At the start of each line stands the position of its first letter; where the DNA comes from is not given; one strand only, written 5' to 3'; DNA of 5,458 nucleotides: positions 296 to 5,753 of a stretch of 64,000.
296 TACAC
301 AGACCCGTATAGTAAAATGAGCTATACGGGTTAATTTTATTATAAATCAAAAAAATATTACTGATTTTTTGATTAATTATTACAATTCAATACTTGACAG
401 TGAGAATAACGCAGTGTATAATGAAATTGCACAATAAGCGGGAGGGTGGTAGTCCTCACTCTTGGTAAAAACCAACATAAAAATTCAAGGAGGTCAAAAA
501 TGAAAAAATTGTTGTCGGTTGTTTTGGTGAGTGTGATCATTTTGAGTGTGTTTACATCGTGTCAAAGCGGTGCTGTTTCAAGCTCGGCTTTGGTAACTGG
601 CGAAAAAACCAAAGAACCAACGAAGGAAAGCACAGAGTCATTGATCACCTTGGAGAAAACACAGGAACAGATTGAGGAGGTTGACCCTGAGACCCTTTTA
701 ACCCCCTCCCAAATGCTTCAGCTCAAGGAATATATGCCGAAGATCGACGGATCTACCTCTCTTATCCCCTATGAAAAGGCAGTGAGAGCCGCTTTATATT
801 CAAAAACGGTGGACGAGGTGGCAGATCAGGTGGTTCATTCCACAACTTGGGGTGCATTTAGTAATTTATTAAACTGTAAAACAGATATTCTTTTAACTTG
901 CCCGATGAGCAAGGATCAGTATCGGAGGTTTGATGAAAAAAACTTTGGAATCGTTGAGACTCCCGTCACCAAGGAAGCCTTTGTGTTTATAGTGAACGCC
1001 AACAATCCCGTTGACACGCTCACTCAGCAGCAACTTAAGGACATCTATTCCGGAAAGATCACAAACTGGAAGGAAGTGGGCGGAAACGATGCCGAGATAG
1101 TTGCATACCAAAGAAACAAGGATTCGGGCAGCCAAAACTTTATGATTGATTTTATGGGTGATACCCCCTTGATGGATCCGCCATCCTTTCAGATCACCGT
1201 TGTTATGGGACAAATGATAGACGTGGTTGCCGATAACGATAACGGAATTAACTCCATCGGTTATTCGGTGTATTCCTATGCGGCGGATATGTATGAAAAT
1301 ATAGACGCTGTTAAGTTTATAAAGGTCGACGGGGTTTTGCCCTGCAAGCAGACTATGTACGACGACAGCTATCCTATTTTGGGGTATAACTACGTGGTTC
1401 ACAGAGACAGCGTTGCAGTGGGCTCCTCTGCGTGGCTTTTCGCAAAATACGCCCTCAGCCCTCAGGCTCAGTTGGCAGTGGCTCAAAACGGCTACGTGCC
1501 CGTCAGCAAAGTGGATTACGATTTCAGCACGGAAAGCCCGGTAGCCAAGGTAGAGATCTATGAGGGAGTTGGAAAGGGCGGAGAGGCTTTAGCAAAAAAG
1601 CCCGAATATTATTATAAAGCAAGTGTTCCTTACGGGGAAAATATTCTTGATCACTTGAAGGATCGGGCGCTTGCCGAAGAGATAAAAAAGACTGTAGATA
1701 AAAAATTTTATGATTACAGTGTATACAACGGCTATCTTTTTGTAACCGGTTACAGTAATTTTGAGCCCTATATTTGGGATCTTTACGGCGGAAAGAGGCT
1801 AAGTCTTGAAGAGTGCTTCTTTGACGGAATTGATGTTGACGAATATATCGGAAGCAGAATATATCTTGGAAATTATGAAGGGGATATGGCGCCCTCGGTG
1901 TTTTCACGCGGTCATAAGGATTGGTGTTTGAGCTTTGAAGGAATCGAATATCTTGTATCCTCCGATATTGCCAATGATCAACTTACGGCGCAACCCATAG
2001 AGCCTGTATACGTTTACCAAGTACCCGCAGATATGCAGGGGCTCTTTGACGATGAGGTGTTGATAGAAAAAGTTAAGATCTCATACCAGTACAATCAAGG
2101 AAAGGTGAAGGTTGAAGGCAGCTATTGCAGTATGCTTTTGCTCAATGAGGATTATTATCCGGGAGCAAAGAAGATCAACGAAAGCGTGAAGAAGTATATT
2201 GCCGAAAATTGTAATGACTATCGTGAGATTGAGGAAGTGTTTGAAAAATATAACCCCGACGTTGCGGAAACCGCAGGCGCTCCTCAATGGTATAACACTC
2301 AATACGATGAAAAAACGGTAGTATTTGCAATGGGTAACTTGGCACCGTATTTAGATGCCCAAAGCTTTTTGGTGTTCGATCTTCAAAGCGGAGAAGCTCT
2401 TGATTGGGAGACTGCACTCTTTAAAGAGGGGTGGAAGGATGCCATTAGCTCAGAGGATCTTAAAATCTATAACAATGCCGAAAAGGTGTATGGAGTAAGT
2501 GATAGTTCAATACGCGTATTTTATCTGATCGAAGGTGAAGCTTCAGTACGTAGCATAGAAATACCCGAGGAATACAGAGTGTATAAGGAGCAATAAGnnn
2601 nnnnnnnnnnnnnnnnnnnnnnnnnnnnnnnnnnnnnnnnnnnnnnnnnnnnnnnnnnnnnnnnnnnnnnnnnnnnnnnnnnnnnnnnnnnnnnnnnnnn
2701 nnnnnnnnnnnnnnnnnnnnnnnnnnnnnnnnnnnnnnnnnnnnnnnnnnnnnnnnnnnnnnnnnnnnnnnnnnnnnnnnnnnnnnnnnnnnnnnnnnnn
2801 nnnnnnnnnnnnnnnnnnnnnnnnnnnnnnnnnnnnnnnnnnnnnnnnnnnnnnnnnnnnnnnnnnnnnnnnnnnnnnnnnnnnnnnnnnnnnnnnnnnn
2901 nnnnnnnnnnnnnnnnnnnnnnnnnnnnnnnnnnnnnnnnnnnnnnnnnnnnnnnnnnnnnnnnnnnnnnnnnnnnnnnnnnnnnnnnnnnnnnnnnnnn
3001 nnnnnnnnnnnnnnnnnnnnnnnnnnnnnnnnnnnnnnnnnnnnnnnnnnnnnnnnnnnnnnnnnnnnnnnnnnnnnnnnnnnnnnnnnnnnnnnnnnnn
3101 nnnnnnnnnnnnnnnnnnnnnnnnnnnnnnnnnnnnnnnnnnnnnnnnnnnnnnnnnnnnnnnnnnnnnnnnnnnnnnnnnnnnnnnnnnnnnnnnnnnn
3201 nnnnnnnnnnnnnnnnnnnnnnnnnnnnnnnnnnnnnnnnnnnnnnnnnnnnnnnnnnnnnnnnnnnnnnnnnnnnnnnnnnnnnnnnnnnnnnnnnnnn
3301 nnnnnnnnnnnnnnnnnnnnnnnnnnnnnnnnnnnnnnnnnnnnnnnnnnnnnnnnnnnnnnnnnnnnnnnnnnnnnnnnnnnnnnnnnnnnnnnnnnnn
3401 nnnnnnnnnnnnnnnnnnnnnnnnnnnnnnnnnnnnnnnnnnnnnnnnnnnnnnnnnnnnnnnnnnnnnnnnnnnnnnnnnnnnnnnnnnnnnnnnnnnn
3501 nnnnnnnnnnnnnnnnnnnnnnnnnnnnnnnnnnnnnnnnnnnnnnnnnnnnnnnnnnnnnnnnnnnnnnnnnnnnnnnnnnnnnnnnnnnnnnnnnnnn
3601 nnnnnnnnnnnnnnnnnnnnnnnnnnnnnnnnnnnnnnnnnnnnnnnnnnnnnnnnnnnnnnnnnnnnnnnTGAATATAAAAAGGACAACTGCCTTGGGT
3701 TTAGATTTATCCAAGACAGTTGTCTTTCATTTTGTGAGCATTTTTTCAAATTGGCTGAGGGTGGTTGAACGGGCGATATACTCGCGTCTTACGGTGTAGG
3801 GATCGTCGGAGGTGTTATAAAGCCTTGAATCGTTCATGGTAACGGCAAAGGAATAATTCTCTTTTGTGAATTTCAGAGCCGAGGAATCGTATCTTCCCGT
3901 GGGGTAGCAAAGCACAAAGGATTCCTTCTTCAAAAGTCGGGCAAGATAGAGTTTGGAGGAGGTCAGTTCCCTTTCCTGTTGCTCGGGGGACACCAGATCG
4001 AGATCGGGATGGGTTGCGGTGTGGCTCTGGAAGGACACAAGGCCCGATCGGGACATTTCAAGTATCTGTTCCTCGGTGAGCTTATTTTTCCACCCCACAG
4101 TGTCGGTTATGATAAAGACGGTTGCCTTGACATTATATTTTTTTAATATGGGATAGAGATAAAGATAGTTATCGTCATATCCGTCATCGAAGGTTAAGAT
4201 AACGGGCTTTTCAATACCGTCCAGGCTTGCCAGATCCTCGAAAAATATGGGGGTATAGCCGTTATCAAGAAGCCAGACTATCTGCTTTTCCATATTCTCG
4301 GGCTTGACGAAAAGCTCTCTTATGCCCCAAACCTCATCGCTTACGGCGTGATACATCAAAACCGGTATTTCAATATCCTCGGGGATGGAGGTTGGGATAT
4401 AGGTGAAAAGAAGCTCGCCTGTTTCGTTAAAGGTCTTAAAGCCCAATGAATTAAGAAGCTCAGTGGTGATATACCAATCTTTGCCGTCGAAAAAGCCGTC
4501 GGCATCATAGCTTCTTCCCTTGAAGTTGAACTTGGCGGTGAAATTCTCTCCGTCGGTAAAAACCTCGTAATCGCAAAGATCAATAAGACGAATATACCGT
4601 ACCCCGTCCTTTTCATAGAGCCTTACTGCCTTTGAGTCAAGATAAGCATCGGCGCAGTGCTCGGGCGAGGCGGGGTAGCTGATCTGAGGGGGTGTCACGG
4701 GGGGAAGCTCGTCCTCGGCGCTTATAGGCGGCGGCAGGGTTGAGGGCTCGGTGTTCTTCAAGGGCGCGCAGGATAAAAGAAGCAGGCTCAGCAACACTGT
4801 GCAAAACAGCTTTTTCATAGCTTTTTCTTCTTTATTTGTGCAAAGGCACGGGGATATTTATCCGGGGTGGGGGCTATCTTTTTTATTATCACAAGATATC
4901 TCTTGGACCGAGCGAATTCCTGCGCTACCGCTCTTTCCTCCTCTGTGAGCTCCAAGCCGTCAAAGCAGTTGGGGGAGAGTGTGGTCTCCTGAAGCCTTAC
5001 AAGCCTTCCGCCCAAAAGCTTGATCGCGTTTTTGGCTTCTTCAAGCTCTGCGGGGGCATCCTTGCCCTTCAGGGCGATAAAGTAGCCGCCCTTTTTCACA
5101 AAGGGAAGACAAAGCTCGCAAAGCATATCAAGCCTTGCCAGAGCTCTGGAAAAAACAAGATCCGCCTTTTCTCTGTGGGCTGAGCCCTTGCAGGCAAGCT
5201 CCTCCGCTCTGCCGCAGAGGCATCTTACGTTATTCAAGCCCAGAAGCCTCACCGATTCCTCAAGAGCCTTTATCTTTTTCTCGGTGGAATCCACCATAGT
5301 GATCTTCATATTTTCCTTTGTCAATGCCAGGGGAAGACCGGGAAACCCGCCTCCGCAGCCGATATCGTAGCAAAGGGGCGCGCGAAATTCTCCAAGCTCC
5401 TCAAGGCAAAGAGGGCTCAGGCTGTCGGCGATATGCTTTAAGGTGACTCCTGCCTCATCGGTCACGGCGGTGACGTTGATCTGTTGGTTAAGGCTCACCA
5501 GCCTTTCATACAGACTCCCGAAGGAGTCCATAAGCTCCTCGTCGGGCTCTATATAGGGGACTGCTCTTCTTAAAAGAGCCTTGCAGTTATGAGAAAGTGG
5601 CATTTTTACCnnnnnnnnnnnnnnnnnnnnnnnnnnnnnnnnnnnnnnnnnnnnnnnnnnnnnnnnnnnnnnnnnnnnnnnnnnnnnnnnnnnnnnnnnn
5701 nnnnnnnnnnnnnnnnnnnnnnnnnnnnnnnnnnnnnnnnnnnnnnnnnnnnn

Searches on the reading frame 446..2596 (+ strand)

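Call 53: search_protein_families(library=pfam, proteins=[window:446-2596:+], max_evalue=0.00001)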
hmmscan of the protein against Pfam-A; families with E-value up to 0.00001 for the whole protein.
window:446-2596:+ (716 aa): 1 family
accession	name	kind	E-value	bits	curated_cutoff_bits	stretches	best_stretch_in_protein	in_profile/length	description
PF12849.12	PBP_like_2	-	2.7e-26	93.4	27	1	100-339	14-266/267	PBP superfamily domain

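Call 87: search_protein_families(library=padloc, proteins=[window:446-2596:+], max_evalue=0.001)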
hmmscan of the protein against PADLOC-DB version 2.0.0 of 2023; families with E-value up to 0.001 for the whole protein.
window:446-2596:+ (716 aa): 0 families

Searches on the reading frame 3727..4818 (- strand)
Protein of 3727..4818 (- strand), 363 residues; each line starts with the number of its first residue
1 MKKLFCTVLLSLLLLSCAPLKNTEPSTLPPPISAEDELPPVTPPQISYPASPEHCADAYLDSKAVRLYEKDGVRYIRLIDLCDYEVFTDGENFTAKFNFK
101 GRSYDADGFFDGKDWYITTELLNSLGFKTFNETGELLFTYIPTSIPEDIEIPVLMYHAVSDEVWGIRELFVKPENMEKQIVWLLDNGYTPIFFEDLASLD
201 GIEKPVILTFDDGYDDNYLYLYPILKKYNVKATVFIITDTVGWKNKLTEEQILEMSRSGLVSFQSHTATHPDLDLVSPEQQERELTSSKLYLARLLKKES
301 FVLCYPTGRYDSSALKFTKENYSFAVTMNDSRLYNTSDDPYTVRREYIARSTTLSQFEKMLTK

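Call 53: search_protein_families(library=pfam, proteins=[window:3727-4818:-], max_evalue=0.00001)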
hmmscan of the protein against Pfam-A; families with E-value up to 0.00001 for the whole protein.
window:3727-4818:- (363 aa): 1 family
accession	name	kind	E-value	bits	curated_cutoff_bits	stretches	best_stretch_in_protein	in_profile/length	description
PF01522.26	Polysacc_deac_1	-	1.6e-27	96.4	23.1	1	203-319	6-117/124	Polysaccharide deacetylase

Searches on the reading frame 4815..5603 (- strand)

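Call 53: search_protein_families(library=pfam, proteins=[window:4815-5603:-], max_evalue=0.00001)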
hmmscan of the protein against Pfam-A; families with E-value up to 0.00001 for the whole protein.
window:4815-5603:- (262 aa): 3 families
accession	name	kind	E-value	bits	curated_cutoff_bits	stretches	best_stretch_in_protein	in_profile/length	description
PF02527.21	GidB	-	3.9e-41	140.9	27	1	28-205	5-174/184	rRNA small subunit methyltransferase G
PF13847.12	Methyltransf_31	-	6.3e-10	39.4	27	1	79-193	8-128/145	Methyltransferase domain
PF13649.12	Methyltransf_25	-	7.1e-07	30.3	27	1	80-155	3-74/97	Methyltransferase domain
